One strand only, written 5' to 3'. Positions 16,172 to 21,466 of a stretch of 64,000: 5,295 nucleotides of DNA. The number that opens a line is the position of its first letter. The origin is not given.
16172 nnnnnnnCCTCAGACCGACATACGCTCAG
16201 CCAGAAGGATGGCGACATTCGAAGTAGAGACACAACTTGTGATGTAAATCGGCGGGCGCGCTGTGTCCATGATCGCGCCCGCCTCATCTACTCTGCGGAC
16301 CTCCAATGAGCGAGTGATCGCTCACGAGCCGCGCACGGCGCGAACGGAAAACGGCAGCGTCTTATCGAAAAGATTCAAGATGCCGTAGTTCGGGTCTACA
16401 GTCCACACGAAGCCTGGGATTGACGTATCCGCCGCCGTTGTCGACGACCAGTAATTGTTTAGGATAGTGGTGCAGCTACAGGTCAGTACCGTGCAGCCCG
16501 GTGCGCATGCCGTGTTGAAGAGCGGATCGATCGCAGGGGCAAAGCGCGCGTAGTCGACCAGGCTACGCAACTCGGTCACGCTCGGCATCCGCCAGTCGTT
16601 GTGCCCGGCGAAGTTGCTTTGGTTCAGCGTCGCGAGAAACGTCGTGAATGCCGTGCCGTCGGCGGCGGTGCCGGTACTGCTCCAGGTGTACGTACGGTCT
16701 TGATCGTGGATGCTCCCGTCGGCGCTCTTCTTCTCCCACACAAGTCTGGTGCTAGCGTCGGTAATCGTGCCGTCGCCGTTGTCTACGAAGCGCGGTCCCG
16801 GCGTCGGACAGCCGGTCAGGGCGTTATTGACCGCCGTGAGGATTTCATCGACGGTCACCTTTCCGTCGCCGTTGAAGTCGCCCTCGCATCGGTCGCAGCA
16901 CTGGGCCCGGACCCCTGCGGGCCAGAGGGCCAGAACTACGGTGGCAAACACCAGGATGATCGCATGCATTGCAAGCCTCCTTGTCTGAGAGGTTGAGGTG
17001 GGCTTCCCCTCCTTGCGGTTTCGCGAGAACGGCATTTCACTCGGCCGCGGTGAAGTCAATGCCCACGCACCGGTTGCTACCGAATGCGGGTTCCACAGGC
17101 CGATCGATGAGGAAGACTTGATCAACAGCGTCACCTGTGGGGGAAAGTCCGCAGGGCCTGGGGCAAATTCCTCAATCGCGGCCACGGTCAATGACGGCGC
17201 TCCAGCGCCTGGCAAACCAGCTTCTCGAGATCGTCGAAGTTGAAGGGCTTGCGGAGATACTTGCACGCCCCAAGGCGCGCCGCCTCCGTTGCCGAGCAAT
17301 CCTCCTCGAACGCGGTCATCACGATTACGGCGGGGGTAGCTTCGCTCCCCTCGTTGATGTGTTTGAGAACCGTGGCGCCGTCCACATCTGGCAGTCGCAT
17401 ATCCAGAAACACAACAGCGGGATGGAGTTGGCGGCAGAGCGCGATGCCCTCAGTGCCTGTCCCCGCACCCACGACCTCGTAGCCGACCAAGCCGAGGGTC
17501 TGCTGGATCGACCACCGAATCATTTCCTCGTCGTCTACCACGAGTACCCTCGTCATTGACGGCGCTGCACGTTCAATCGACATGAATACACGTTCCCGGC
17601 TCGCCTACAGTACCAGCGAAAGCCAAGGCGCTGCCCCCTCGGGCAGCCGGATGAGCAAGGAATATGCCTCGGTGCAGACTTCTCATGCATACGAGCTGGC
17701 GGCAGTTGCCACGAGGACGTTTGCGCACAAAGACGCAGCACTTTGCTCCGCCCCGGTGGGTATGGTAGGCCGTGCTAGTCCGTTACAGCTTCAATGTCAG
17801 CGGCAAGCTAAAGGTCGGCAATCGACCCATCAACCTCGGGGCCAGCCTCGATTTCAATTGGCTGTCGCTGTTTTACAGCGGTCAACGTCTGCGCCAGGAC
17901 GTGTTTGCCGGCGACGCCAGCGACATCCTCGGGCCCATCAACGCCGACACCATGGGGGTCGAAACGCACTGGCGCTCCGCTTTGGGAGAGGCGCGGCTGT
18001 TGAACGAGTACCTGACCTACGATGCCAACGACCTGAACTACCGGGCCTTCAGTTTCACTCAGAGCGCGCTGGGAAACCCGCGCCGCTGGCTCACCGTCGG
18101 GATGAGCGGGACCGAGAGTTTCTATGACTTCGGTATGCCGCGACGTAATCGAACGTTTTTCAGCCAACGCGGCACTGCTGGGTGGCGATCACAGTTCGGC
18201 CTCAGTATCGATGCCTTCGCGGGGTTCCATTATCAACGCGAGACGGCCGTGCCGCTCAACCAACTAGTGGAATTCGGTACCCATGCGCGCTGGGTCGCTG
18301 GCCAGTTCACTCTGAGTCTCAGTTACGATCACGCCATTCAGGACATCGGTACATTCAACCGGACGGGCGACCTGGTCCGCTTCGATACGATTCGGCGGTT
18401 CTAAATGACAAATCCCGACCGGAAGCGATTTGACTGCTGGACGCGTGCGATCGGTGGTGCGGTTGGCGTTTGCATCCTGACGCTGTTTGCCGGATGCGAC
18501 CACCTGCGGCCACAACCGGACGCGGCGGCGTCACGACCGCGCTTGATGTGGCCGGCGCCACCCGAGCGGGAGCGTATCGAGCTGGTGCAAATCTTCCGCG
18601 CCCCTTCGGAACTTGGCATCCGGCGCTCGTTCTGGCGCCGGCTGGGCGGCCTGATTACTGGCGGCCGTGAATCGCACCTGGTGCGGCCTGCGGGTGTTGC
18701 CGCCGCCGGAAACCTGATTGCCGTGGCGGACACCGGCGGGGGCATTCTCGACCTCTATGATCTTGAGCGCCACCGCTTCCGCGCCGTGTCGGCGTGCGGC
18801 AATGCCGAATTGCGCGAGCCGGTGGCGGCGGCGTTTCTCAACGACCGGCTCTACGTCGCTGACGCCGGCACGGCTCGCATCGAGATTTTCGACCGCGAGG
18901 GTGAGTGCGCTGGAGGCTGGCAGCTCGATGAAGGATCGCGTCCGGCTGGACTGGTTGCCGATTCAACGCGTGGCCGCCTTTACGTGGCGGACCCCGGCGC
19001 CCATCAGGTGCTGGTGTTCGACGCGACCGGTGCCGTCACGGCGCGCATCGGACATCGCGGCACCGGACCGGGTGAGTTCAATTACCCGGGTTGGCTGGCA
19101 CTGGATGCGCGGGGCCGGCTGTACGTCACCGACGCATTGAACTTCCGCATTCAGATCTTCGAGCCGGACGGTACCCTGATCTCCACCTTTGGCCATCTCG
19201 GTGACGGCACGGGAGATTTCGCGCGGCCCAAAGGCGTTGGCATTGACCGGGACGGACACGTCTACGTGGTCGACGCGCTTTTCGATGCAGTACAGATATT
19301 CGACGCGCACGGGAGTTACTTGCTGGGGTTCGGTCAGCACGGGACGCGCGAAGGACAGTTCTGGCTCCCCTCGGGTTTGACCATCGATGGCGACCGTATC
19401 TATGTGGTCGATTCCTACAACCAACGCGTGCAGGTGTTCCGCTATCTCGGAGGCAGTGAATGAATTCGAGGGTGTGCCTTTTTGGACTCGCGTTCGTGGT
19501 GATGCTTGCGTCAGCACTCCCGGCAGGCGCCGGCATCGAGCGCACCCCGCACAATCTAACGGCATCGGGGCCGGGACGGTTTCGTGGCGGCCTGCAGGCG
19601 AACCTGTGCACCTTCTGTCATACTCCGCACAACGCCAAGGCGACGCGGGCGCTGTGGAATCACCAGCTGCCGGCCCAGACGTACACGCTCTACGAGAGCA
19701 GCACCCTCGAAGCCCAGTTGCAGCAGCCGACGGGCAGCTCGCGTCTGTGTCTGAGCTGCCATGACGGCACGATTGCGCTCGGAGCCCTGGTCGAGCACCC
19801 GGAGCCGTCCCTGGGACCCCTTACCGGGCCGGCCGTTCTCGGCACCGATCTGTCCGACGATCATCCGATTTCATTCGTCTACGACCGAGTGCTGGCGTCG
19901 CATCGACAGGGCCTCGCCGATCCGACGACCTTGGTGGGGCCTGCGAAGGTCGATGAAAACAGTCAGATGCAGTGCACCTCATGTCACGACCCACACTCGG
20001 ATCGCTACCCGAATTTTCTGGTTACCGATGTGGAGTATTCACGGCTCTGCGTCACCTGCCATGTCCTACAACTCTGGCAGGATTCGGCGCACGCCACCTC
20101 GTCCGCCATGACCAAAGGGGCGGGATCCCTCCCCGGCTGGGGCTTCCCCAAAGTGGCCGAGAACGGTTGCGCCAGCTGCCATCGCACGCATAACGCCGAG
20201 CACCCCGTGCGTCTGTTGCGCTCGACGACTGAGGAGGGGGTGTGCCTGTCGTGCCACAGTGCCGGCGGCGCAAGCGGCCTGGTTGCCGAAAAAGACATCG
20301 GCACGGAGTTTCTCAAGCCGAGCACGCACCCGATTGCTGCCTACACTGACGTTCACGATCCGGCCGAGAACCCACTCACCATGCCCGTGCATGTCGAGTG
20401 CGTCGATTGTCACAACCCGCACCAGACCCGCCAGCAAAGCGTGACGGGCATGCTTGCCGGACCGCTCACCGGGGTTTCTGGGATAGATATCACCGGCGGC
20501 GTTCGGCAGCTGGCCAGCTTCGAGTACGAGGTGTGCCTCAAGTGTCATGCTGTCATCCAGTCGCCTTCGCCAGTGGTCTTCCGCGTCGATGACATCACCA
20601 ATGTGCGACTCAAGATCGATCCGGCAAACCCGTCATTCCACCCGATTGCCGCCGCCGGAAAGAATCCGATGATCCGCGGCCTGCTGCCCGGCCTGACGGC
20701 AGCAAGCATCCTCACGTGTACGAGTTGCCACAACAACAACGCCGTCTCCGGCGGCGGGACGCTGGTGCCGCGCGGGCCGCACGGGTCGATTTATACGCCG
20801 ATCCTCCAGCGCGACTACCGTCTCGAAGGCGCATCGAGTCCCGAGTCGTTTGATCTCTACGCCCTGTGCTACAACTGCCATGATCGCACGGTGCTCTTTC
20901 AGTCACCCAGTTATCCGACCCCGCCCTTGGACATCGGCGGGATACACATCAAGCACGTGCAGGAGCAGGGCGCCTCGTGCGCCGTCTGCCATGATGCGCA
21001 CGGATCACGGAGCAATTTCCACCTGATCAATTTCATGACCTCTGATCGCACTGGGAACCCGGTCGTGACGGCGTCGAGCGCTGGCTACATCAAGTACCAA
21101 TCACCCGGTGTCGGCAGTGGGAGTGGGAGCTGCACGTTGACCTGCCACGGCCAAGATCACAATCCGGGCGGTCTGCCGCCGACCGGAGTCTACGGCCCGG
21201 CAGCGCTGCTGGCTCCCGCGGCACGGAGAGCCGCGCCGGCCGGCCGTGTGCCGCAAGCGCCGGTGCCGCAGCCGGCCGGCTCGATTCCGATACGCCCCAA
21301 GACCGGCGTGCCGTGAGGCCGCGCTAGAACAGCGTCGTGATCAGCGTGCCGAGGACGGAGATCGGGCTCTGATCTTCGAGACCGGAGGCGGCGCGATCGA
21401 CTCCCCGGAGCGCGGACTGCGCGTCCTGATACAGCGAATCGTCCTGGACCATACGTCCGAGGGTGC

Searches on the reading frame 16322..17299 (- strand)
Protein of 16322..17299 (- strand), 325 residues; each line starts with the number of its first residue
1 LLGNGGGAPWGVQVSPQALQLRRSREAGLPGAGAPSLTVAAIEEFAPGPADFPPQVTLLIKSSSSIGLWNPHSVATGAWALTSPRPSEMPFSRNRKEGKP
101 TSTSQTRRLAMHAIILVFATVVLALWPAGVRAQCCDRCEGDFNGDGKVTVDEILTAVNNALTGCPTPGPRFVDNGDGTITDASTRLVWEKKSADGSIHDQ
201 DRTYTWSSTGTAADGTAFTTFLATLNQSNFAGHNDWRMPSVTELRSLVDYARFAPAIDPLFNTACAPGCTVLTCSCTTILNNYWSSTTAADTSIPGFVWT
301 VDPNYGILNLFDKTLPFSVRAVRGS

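Call 6: search_protein_families(library=pfam, proteins=[window:16322-17299:-], max_evalue=0.01)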
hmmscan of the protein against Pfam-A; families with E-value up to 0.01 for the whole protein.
window:16322-17299:- (325 aa): 1 family
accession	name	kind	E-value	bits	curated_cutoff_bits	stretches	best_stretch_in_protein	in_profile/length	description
PF07603.17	Lcl_C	-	1.8e-23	83.5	34.9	1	177-323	1-117/117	Lcl C-terminal domain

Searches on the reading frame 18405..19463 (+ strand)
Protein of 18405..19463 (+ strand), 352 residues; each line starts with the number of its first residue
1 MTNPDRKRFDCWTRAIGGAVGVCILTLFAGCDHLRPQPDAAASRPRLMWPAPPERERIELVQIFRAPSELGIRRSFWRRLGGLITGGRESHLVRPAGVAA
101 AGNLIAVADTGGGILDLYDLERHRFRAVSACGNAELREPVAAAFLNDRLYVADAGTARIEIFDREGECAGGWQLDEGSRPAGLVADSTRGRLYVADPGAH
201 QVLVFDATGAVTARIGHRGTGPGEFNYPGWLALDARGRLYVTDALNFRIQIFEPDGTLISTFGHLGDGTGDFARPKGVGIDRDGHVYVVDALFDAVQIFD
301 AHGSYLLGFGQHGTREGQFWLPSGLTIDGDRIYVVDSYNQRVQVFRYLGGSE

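Call 6: search_protein_families(library=pfam, proteins=[window:18405-19463:+], max_evalue=0.01)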
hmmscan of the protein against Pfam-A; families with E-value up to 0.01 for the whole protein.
window:18405-19463:+ (352 aa): 4 families
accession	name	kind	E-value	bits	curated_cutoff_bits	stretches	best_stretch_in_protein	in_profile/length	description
PF01436.27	NHL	-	5e-32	108.8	20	3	319-345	1-28/28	NHL repeat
PF17170.10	DUF5128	-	5.1e-20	72.3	22.9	2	235-306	52-125/321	6-bladed beta-propeller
PF08450.18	SGL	-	8.2e-09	35.9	26.3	0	147-215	146-220/246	SMP-30/Gluconolactonase/LRE-like region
PF25021.1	TEN_NHL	-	0.00024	20.6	27.1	0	272-303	141-170/357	Teneurin NHL domain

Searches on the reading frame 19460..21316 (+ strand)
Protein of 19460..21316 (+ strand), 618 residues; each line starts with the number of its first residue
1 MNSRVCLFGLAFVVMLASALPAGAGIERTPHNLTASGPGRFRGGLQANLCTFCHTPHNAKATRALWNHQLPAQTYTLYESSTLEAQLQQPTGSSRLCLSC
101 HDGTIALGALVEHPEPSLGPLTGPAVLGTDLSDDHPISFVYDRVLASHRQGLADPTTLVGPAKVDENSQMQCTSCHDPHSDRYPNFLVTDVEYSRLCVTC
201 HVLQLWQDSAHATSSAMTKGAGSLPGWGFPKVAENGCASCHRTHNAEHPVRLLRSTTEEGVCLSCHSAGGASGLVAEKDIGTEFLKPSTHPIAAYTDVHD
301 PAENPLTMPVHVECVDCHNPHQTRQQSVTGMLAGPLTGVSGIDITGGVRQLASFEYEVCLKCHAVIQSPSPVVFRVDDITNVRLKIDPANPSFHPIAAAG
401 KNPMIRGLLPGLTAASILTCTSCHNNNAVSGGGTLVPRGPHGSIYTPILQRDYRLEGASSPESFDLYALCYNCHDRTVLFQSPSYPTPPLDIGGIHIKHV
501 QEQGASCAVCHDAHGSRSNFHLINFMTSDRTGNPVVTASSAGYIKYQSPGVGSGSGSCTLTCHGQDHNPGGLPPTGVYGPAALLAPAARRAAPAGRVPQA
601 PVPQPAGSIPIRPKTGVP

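Call 6: search_protein_families(library=pfam, proteins=[window:19460-21316:+], max_evalue=0.01)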
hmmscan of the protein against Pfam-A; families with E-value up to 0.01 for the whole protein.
window:19460-21316:+ (618 aa): 6 families
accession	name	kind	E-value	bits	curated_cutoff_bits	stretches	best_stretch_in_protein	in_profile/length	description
PF09699.15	Paired_CXXCH_1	-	8.6e-30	102.6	20.6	3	170-201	7-36/41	Doubled CXXCH motif (Paired_CXXCH_1)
PF22113.1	Mtrc-MtrF_II-IV_dom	-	3.6e-13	49.9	30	1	232-367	4-131/176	Outer membrane cytochrome MtrC/MtrF-like, domains II/IV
PF14522.11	Cytochrome_C7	-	4.1e-12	46.2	24.8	1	196-267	15-67/67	Cytochrome c7 and related cytochrome c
PF14537.11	Cytochrom_c3_2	-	1.1e-05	26.2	25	0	167-267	4-79/79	Cytochrome c3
PF22678.1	Cytochrom_c_NrfB-like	-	0.00016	22.5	27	0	147-211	11-75/89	Cytochrome c-type protein NrfB-like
PF05495.17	zf-CHY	-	0.0028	18.5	31.3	0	237-267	21-50/68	CHY zinc finger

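Call 10: search_solved_structures(query=window:19460-21316:+, max_evalue=1)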
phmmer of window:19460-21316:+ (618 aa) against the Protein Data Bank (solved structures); distinct sequences matched with E-value up to 1: 2.
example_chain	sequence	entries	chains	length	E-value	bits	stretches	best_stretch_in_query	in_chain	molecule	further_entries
7tfs_A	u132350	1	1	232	7.9e-26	93.8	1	7-201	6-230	Cytochrome c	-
9yuq_N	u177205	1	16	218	5.4e-18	67.9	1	10-201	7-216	Putative multiheme cytochrome c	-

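Call 47: search_protein_families(library=ncbifam, proteins=[window:19460-21316:+], max_evalue=0.01)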
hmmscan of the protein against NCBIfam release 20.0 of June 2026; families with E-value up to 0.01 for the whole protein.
window:19460-21316:+ (618 aa): 8 families
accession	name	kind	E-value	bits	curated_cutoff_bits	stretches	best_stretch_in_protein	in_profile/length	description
TIGR01905.1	paired_CXXCH_1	subfamily_domain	5.3e-25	87.1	25.2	2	169-201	6-36/41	doubled CXXCH domain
TIGR03508.1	decahem_SO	subfamily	8.1e-13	48.4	192.2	2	235-375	95-184/258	DmsE family decaheme c-type cytochrome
NF041028.1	decahem_GSU2203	exception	4.1e-09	36.1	325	2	167-202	172-208/317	GSU2203 family decaheme c-type cytochrome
NF008659.0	PRK11659.1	equivalog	2.1e-05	24.3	184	2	167-207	108-173/188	cytochrome c nitrite reductase pentaheme subunit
NF045713.1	CxxCH_16_HmcA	equivalog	6e-05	21.8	400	1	233-326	173-241/541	sulfate respiration complex hexadecaheme cytochrome HmcA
TIGR03146.1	cyt_nit_nrfB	equivalog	6.1e-05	23.3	166.6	0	234-267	109-142/145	cytochrome c nitrite reductase pentaheme subunit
NF049875.1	NetB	exception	0.00018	21.4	380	0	168-204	162-198/211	Nrf-like electron transfer protein NetB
TIGR03153.1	cytochr_NrfH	equivalog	0.00038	20.5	134.2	0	49-104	54-112/138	cytochrome c nitrite reductase small subunit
